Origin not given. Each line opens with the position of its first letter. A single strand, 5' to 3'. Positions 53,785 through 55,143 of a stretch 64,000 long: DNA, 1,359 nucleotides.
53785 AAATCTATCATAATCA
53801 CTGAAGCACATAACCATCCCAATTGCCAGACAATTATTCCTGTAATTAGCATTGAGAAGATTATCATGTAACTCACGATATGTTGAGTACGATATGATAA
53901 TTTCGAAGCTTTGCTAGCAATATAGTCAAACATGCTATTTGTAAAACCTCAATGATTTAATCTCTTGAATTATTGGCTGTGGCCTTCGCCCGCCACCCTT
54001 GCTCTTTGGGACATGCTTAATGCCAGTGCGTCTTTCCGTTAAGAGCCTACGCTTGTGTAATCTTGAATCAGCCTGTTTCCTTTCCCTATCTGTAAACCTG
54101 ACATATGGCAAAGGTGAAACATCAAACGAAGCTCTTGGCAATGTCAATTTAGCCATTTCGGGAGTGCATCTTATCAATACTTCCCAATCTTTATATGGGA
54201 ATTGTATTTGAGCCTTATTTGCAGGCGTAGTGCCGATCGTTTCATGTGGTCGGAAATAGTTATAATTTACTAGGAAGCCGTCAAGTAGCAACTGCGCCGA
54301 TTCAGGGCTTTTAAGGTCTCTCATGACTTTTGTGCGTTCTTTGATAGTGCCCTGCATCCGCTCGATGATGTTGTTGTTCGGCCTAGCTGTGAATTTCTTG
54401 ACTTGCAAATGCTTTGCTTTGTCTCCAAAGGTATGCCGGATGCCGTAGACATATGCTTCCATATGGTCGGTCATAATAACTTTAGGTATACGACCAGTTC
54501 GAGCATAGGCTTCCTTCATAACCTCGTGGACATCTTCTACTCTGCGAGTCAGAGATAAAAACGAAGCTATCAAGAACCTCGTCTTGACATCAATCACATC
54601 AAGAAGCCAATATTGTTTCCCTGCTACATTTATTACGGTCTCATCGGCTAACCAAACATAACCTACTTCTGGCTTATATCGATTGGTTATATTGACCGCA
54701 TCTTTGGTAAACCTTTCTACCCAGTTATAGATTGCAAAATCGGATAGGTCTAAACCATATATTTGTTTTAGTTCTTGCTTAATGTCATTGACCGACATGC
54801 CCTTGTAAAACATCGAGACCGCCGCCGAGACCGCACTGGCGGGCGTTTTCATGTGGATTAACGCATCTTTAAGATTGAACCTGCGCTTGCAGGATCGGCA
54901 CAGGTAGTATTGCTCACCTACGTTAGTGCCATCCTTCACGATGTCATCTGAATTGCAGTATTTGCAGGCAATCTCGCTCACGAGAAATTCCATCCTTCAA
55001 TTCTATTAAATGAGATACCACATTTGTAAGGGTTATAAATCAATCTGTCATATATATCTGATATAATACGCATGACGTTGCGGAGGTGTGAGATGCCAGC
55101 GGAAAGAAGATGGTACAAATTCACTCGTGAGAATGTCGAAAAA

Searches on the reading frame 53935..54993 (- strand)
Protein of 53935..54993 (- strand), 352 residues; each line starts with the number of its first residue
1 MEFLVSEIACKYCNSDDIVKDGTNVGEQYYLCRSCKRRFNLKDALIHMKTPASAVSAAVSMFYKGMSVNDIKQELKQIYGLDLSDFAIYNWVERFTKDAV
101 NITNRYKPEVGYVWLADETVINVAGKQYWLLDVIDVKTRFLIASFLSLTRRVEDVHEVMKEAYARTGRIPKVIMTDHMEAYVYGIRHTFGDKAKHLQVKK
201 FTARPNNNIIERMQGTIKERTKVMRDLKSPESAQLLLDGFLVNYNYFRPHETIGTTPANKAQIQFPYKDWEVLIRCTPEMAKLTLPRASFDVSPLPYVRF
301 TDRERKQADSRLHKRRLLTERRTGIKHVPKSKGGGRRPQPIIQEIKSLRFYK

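Call 102: search_protein_families(library=pfam, proteins=[window:53935-54993:-], max_evalue=0.001)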
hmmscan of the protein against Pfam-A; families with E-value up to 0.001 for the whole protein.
window:53935-54993:- (352 aa): 4 families
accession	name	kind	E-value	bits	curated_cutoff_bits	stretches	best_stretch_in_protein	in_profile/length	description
PF13610.12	DDE_Tnp_IS240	-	5.5e-17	62.6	27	1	114-247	4-136/139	DDE domain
PF00665.32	rve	-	1.5e-10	41.7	32.6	1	109-207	3-101/102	Integrase core domain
PF13683.12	rve_3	-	1.9e-07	31.2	26.5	1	206-255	15-64/67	Integrase core domain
PF03811.18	Zn_ribbon_InsA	-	0.00018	21.6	26.1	1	8-36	6-35/35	InsA N-terminal domain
